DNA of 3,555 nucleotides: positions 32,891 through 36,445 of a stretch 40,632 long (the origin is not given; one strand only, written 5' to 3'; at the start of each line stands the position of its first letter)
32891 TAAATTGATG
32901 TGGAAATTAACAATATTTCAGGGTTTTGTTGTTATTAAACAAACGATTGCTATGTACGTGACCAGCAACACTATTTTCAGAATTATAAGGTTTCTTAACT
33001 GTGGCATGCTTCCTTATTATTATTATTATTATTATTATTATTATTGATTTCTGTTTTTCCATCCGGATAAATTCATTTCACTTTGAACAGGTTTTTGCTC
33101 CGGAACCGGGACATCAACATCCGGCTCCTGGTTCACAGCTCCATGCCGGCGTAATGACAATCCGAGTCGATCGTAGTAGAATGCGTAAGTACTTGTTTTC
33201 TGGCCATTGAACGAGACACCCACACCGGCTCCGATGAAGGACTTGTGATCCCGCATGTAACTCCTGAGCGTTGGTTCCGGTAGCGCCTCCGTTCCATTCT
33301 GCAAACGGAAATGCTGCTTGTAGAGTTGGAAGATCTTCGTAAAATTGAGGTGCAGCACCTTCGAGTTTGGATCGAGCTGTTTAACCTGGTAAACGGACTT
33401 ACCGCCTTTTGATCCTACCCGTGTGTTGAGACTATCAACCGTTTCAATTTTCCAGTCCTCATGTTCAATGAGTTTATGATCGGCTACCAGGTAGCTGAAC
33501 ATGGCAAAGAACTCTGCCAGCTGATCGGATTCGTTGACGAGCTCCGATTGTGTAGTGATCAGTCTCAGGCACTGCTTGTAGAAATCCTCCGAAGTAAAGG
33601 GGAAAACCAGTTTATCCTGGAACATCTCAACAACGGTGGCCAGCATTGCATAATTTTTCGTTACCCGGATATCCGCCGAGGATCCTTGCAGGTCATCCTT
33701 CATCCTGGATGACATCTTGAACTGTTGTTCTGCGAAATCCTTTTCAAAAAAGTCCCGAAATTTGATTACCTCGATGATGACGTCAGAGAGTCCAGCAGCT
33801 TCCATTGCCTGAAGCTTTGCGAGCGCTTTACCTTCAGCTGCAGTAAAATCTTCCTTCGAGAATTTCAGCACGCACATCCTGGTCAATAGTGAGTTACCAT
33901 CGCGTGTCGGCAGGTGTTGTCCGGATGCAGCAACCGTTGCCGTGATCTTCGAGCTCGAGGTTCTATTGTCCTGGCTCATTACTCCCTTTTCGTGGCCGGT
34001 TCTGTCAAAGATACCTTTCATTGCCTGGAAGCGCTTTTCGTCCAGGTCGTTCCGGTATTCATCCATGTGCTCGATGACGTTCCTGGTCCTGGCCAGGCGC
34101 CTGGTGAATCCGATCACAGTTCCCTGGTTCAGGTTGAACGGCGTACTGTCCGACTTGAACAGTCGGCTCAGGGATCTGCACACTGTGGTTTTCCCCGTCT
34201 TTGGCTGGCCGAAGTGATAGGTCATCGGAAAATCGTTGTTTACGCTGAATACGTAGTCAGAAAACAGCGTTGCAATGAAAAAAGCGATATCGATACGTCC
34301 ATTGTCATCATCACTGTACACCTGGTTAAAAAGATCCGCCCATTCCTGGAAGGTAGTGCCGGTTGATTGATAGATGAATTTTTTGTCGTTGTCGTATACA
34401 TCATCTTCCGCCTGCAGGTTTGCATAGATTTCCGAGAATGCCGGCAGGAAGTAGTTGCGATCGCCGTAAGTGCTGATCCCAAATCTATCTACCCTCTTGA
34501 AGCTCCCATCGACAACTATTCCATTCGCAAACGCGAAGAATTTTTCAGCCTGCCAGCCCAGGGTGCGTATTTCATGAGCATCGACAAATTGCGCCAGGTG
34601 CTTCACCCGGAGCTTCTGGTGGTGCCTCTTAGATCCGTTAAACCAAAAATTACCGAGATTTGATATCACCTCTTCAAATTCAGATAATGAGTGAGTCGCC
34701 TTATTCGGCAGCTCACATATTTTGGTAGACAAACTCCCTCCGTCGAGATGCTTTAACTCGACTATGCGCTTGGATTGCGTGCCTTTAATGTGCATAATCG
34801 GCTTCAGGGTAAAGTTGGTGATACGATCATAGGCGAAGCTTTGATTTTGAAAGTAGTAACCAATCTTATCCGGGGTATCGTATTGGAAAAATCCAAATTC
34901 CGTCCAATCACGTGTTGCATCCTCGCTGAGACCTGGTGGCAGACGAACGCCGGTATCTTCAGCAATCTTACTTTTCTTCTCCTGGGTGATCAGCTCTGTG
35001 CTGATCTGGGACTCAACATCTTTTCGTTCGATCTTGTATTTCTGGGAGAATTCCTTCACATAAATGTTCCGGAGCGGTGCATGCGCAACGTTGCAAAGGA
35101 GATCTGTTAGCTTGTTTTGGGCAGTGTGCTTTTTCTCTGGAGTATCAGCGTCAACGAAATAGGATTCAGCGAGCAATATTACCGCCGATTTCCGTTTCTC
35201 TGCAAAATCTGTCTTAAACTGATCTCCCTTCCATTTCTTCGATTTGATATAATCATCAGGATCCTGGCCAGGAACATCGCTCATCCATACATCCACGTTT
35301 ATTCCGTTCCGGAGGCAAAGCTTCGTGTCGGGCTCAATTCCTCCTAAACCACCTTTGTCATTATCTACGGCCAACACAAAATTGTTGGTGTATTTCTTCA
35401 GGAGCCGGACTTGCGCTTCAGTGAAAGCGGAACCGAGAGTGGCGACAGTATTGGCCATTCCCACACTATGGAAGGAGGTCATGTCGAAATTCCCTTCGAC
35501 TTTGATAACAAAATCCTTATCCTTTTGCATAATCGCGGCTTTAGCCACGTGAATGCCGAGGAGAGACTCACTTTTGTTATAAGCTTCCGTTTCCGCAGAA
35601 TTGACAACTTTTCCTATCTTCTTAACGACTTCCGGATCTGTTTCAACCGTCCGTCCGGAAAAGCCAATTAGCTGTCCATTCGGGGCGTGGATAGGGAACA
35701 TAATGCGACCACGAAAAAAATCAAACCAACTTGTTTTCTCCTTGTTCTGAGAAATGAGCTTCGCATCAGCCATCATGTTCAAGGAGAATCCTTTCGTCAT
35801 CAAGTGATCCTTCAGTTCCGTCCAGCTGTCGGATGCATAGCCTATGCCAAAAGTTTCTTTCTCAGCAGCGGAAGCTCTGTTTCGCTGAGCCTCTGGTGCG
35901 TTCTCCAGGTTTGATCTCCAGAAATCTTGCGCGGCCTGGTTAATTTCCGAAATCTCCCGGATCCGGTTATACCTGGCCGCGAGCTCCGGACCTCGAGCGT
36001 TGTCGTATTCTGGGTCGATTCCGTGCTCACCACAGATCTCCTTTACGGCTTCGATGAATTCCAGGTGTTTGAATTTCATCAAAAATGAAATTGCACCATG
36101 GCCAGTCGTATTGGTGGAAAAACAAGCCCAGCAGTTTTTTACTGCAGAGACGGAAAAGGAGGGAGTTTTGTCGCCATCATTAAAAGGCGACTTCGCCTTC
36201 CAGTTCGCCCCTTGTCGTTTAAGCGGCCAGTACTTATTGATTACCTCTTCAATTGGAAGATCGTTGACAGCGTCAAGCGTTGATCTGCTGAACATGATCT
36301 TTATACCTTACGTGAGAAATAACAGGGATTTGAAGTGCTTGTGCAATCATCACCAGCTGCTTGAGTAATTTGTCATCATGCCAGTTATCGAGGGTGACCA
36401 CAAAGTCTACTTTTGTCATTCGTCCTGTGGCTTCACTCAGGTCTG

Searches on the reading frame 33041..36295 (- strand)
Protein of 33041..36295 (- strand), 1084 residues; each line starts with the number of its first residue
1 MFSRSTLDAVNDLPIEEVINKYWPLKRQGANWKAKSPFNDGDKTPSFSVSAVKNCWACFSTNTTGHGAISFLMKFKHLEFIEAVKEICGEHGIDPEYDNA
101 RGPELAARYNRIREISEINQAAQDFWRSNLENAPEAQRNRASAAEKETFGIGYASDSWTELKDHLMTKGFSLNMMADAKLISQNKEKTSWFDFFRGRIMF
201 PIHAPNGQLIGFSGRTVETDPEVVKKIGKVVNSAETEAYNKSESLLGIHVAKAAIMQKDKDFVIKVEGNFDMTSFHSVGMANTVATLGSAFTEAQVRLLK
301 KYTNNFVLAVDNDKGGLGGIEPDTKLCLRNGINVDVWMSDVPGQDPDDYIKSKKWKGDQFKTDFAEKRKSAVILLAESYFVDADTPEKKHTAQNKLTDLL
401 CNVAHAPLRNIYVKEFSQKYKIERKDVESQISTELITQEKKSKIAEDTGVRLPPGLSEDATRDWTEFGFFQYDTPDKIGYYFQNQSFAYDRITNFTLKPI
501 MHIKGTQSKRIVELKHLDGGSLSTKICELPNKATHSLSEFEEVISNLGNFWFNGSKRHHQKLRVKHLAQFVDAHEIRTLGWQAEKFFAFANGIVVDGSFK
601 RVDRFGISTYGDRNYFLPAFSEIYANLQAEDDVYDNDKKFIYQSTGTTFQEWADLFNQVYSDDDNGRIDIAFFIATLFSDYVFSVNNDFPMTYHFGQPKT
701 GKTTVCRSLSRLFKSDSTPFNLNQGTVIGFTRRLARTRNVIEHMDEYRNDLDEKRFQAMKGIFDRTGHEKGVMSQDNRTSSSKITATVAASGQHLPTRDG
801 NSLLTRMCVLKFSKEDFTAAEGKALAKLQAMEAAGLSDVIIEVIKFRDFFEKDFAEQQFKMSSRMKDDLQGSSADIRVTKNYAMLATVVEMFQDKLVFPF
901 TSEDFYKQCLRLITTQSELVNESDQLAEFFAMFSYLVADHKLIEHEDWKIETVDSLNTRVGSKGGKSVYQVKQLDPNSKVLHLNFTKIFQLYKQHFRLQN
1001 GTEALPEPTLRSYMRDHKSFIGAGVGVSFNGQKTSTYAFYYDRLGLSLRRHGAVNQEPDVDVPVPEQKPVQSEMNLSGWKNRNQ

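Call 27: search_protein_families(library=pfam, proteins=[window:33041-36295:-], max_evalue=0.01)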
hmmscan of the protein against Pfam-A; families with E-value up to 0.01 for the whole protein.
window:33041-36295:- (1084 aa): 6 families
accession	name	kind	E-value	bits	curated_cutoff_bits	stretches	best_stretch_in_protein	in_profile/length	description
PF08275.17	DNAG_N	-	1.4e-26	93.5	26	1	141-252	23-128/128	DNA primase catalytic core, N-terminal domain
PF01807.25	Zn_ribbon_DnaG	-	2.4e-19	69.4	24.9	1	11-98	11-96/98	CHC2 zinc finger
PF13155.12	Toprim_2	-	1.6e-14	54.4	22.1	1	266-350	3-88/88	Toprim-like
PF13662.12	Toprim_4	-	6.5e-09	36.3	25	1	266-318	6-65/85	Toprim domain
PF01751.28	Toprim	-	3e-05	24.5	23.1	1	266-316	5-69/96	Toprim domain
PF13238.12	AAA_18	-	0.0072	17.2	29.4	0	696-747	5-44/128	AAA domain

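Call 51: search_solved_structures(query=window:33041-36295:-, max_evalue=0.01)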
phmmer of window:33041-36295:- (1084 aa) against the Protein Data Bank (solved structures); distinct sequences matched with E-value up to 0.01: 9.
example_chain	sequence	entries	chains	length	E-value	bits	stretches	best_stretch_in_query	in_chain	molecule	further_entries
2au3_A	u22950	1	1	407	1.7e-36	129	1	11-352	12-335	DNA primase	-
5guj_A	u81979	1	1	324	2.3e-33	118.7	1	147-432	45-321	DNA primase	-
4e2k_A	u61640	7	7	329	5.3e-30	107.5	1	142-370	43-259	DNA primase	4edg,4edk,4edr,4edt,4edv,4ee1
5vaz_A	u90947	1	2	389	4.3e-24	88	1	140-382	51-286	DNA primase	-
3b39_A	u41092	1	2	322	4.4e-19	71.4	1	147-414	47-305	DNA primase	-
1eqn_A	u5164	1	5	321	4.6e-19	71.3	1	147-414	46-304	DNA PRIMASE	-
1dd9_A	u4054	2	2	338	5e-19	71.2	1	147-414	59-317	DNA PRIMASE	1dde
5w33_A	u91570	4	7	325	1.9e-18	69.3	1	119-302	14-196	DNA primase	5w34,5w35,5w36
1d0q_A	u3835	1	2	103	2.1e-13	52.6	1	5-95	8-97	DNA PRIMASE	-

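Call 115: search_protein_families(library=phrogs, proteins=[window:33041-36295:-], max_evalue=0.01)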
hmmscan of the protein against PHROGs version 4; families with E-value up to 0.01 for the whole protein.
window:33041-36295:- (1084 aa): 8 families
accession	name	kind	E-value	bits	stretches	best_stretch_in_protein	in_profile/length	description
phrog_6444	-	DNA, RNA and nucleotide metabolism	5.8e-76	257.5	1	7-440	10-440/577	DNA primase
phrog_22657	-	unknown function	6.3e-66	223.8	2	13-352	16-347/1185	-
phrog_47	-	DNA, RNA and nucleotide metabolism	2.1e-35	123.5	1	14-365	30-337/947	DNA primase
phrog_1139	-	DNA, RNA and nucleotide metabolism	1.4e-22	80.6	1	640-948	497-816/895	DNA primase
phrog_18097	-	DNA, RNA and nucleotide metabolism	7.3e-12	46.3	1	14-120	15-120/199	DNA primase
phrog_510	-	DNA, RNA and nucleotide metabolism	7.2e-09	35.9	1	15-368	26-364/667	DNA primase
phrog_360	-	DNA, RNA and nucleotide metabolism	3.1e-07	31.5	1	11-85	4-81/133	DNA primase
phrog_849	-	DNA, RNA and nucleotide metabolism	3.6e-07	30.5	1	134-316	127-299/435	DNA primase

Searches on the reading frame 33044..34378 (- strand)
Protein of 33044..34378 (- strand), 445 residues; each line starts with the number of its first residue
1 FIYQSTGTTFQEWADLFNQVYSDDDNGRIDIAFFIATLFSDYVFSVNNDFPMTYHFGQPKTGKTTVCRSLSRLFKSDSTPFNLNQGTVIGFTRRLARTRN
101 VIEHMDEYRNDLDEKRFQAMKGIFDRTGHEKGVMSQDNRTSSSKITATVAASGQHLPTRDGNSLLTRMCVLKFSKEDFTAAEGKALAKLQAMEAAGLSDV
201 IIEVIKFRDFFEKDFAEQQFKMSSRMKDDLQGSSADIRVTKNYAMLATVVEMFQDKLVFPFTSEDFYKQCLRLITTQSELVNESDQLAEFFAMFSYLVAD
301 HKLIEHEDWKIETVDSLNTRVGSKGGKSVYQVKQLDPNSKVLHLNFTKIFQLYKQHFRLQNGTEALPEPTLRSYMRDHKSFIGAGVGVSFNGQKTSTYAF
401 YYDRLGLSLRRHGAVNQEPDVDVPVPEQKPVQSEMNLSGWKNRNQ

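Call 128: predict_structure(protein=window:33044-34378:-)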
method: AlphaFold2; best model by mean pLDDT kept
length: 445 residues; sequences in the alignment: 1
mean_pLDDT: 33.3   pTM: 0.22
mean pLDDT of the five models: 33.3, 30.0, 27.5, 27.5, 27.0
residues with pLDDT >= 90: 0; 70-90: 0; 50-70: 0; < 50: 445
segments of 3 or more residues with pLDDT < 50: 1-445
pLDDT, mean of each block of 10 residues (from residue 1): 31 40 38 35 27 25 30 31 29 33 42 41 38 28 23 27 30 32 40 38 36 32 34 35 44 38 43 40 39 41 32 29 28 30 32 35 33 30 28 29 27 28 33 29 30
secondary structure, 60 per line:
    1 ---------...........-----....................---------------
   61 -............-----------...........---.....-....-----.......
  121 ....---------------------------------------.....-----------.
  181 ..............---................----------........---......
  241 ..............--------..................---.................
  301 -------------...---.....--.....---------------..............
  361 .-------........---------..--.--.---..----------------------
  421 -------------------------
elements in order: H10-20 H26-45 H62-73 H85-95 H99-103 H105-108 H114-124 H164-168 H180-194 H198-213 H224-231 H235-254 H263-280 H284-300 E320-324 E327-331 H347-361 H369-376

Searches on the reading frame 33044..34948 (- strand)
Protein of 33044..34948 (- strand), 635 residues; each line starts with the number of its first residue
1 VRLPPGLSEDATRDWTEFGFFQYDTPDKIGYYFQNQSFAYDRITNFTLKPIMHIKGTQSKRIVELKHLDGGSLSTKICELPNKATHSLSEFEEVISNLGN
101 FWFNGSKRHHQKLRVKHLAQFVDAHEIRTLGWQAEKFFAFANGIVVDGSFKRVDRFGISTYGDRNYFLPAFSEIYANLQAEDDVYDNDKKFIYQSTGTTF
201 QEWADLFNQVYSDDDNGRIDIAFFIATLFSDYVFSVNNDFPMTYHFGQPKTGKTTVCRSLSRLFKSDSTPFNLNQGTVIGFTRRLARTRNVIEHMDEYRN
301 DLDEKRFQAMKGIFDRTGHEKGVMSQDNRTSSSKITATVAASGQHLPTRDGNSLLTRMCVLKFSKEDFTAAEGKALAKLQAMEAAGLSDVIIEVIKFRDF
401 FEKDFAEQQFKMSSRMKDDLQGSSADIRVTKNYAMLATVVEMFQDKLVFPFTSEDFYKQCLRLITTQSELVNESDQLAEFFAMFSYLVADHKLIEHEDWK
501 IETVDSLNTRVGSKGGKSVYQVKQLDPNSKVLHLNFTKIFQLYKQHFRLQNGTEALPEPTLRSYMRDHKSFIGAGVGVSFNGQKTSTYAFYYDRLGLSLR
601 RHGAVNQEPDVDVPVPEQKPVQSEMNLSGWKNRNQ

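Call 114: search_solved_structures(query=window:33044-34948:-, max_evalue=10)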
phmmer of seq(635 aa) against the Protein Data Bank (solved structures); distinct sequences matched with E-value up to 10: 2.
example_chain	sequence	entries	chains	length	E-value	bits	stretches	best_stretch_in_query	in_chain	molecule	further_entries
5aps_A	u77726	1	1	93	0.85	11.2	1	21-91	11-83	GENERAL CONTROL PROTEIN GCN4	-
1sgv_A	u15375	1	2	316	1.1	10.8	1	329-390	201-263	tRNA pseudouridine synthase B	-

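Call 119: search_solved_structures(query=A5, max_evalue=10)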
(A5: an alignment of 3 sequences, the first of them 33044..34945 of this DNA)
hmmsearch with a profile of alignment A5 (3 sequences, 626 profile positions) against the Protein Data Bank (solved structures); distinct sequences matched with E-value up to 10: 0.
